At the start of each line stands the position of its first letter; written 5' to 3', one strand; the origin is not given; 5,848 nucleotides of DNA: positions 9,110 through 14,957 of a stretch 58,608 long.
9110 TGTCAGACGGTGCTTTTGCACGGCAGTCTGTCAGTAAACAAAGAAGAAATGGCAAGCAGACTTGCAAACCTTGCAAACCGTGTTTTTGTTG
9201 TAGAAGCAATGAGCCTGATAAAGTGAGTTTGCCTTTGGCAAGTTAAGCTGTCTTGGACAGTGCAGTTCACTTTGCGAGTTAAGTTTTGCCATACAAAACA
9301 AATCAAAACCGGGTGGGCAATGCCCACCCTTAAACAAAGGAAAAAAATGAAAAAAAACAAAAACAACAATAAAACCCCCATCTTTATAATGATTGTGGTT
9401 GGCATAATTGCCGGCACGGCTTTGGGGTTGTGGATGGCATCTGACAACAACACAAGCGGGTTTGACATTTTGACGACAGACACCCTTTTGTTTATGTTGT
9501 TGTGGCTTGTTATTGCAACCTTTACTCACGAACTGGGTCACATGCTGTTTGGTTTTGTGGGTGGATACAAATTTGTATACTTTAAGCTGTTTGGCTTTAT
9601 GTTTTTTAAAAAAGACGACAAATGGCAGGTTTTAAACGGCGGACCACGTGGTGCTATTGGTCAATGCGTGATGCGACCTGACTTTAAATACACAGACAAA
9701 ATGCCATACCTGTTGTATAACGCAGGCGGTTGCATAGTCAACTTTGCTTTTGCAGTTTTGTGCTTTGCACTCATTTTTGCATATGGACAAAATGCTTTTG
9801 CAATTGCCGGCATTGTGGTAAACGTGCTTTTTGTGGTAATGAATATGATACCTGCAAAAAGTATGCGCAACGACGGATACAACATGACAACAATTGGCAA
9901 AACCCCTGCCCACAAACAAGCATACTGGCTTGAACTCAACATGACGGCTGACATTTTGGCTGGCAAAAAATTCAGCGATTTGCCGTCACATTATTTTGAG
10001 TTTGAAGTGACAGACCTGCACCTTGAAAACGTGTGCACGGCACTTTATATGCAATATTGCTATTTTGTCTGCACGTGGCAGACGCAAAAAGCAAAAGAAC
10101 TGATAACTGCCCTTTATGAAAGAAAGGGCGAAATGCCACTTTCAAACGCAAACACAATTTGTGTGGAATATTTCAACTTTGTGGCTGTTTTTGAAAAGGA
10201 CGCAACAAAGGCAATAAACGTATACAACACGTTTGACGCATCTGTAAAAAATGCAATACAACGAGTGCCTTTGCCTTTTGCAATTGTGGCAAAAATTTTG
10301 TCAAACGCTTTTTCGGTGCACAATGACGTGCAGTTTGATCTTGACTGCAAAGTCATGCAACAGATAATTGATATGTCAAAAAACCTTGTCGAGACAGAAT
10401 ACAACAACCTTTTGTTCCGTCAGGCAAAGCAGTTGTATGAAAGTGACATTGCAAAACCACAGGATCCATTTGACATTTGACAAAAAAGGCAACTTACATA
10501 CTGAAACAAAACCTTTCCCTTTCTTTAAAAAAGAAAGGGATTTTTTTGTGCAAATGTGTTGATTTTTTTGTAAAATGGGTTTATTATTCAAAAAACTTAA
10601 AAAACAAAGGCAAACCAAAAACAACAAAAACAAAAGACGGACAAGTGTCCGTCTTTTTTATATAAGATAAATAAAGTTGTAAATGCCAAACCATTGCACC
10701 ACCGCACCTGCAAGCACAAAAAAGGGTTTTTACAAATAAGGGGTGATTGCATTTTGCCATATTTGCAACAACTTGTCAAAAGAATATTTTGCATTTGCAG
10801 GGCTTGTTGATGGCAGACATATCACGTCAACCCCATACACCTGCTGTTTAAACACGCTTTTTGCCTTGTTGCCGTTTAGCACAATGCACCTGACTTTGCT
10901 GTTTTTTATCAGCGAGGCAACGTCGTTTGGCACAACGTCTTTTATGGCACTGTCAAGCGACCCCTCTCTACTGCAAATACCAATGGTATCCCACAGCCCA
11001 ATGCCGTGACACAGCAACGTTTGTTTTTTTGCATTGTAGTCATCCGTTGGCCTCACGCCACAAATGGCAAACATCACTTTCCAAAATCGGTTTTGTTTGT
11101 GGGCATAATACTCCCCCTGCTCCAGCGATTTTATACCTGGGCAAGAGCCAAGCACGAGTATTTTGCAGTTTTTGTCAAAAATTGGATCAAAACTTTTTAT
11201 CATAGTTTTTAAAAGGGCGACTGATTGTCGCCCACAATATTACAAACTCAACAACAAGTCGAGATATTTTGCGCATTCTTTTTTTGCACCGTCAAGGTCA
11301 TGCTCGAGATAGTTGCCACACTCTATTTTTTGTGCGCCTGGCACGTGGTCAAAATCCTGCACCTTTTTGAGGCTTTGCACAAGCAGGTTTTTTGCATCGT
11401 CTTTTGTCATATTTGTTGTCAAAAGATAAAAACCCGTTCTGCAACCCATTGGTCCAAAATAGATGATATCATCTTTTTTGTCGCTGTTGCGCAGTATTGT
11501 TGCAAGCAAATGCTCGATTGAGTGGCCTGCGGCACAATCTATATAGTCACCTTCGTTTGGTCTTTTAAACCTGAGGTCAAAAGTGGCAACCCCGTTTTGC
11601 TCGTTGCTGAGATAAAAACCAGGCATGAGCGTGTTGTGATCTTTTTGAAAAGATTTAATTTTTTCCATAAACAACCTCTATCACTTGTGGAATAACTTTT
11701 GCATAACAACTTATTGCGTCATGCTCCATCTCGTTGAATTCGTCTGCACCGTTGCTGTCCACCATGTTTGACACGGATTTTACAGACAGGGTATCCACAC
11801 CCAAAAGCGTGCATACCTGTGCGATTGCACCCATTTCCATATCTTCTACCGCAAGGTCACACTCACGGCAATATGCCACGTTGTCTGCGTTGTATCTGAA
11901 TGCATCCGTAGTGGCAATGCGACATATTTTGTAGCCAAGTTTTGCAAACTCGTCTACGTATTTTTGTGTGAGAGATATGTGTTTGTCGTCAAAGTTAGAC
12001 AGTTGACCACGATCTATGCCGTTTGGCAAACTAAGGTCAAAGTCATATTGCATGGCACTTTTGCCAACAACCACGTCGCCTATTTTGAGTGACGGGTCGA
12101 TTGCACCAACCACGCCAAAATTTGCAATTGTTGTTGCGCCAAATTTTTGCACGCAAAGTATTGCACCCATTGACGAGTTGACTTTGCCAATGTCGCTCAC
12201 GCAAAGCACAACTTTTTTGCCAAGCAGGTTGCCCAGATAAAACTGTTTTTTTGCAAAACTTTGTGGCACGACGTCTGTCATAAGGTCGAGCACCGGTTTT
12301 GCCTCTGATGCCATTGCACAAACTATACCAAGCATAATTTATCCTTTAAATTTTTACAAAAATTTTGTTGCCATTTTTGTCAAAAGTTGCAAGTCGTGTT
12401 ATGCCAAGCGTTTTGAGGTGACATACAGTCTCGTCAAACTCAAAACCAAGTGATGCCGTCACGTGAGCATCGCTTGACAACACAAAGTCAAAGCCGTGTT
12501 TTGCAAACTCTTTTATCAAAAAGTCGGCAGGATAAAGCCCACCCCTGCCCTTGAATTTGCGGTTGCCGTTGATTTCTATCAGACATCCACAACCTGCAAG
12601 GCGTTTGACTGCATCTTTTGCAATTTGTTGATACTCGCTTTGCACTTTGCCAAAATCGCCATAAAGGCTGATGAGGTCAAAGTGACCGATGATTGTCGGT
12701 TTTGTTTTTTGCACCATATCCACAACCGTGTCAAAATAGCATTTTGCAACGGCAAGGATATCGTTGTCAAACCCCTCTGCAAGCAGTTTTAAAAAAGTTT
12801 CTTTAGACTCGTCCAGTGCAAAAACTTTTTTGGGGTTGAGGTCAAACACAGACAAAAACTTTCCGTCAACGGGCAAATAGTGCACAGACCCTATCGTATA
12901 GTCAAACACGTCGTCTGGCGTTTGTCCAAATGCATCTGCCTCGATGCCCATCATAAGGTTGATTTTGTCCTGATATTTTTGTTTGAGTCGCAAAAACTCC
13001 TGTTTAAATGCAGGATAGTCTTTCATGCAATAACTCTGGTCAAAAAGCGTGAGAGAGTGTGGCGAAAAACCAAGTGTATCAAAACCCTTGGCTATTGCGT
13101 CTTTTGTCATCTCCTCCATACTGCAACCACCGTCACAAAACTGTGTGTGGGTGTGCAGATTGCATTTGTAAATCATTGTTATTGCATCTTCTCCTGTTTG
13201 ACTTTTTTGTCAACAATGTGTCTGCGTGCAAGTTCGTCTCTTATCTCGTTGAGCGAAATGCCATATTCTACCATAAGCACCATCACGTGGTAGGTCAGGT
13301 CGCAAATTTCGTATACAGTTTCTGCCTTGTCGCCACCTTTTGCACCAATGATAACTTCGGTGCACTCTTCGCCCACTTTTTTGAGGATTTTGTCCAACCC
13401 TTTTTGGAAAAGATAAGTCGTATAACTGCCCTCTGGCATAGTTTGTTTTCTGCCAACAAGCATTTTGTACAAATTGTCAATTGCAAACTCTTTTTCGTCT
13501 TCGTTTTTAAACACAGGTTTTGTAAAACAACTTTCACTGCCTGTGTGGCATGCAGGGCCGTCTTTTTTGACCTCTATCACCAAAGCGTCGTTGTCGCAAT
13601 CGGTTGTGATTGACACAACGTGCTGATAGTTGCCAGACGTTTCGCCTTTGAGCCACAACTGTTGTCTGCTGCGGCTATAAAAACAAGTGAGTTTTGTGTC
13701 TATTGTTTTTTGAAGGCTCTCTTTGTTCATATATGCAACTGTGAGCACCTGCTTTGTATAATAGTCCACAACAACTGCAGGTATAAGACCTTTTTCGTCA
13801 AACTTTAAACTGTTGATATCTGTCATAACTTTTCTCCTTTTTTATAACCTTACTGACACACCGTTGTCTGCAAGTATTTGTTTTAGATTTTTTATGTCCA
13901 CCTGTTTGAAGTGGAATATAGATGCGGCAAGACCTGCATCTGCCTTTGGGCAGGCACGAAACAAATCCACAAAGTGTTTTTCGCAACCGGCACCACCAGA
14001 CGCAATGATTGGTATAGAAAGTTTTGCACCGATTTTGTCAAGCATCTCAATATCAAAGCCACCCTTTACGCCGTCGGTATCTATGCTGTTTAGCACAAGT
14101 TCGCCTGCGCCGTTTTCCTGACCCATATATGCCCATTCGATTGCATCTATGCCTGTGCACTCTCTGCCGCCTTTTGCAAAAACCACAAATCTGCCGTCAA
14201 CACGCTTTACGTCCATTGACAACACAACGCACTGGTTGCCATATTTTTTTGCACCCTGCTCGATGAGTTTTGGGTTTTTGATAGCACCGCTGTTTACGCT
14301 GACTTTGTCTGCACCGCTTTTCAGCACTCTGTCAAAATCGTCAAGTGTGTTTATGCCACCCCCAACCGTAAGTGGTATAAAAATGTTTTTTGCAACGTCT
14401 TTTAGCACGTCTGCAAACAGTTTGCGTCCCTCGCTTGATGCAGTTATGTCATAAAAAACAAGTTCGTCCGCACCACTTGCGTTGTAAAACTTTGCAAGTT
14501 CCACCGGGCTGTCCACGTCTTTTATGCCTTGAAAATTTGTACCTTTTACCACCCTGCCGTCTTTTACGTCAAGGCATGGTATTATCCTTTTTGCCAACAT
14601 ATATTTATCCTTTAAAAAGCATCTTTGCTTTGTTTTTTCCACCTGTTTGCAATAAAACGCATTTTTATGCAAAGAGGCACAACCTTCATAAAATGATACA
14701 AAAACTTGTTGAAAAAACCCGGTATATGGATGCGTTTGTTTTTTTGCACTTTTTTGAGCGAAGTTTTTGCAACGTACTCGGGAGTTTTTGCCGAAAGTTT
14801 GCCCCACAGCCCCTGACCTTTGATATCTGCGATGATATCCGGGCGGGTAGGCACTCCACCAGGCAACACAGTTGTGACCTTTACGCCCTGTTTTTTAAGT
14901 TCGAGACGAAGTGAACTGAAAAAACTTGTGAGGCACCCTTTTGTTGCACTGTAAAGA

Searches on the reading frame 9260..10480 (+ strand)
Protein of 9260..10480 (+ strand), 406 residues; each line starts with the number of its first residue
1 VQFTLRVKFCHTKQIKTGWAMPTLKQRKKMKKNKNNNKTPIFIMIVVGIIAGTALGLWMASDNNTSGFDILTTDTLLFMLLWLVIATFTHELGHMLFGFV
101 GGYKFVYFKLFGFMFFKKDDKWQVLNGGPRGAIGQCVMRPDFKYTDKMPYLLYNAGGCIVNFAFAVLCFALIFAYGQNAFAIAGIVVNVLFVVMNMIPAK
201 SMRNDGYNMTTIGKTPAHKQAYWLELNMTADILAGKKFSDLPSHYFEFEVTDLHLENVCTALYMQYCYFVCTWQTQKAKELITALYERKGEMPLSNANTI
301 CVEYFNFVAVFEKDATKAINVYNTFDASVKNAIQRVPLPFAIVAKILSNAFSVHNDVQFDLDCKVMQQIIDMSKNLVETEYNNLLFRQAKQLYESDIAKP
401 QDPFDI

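Call 17: search_protein_families(library=pfam, proteins=[window:9260-10480:+], max_evalue=0.00001)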
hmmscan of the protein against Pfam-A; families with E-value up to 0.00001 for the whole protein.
window:9260-10480:+ (406 aa): 1 family
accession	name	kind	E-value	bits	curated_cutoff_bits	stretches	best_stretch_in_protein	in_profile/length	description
PF02163.28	Peptidase_M50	-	3.3e-08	33.6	27.2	1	79-351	2-138/221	Peptidase family M50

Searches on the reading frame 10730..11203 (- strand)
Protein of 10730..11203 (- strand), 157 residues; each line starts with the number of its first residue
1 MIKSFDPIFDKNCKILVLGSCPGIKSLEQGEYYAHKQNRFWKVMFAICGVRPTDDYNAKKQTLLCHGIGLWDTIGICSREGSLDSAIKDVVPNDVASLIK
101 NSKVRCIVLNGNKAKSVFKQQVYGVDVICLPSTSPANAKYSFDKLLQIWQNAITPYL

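Call 17: search_protein_families(library=pfam, proteins=[window:10730-11203:-], max_evalue=0.00001)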
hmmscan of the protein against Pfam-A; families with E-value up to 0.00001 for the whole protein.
window:10730-11203:- (157 aa): 1 family
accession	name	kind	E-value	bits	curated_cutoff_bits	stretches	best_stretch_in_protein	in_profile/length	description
PF03167.25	UDG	-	2e-13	51.1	24.3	1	9-150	4-138/141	Uracil DNA glycosylase superfamily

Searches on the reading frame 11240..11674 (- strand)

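Call 17: search_protein_families(library=pfam, proteins=[window:11240-11674:-], max_evalue=0.00001)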
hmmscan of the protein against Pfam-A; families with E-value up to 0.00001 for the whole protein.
window:11240-11674:- (144 aa): 1 family
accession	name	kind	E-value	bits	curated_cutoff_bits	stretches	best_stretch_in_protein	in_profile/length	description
PF02664.20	LuxS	-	7.6e-45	152.8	27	1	5-139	1-146/154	S-Ribosylhomocysteinase (LuxS)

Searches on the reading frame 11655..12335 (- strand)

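Call 17: search_protein_families(library=pfam, proteins=[window:11655-12335:-], max_evalue=0.00001)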
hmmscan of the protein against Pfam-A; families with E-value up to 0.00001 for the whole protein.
window:11655-12335:- (226 aa): 1 family
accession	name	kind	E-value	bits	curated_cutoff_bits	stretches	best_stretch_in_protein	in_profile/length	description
PF01048.26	PNP_UDP_1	-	2.5e-33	115.9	25.1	1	2-214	2-227/233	Phosphorylase superfamily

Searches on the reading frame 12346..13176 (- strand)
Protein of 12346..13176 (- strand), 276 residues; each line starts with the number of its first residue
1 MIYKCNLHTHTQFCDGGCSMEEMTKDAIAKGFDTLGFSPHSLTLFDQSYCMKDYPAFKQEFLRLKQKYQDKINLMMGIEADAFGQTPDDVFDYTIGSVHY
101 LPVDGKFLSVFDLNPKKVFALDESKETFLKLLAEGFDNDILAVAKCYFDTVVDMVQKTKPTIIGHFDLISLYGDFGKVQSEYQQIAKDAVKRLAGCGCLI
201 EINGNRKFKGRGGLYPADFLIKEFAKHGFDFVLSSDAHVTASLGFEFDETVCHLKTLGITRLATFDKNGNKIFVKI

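Call 17: search_protein_families(library=pfam, proteins=[window:12346-13176:-], max_evalue=0.00001)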
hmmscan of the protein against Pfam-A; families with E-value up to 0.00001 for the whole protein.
window:12346-13176:- (276 aa): 1 family
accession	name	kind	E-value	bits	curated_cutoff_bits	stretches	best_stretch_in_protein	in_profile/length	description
PF02811.25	PHP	-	3.8e-16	60.3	26.4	1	7-203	2-162/164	PHP domain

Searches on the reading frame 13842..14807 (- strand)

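Call 18: search_protein_families(library=pfam, proteins=[window:13842-14807:-], max_evalue=0.00001)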
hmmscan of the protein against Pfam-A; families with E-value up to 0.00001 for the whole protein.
window:13842-14807:- (321 aa): 1 family
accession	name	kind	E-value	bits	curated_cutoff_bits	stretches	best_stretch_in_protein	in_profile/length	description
PF00977.27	His_biosynth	-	1.3e-74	250.9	23.6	1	74-303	1-227/228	Histidine biosynthesis protein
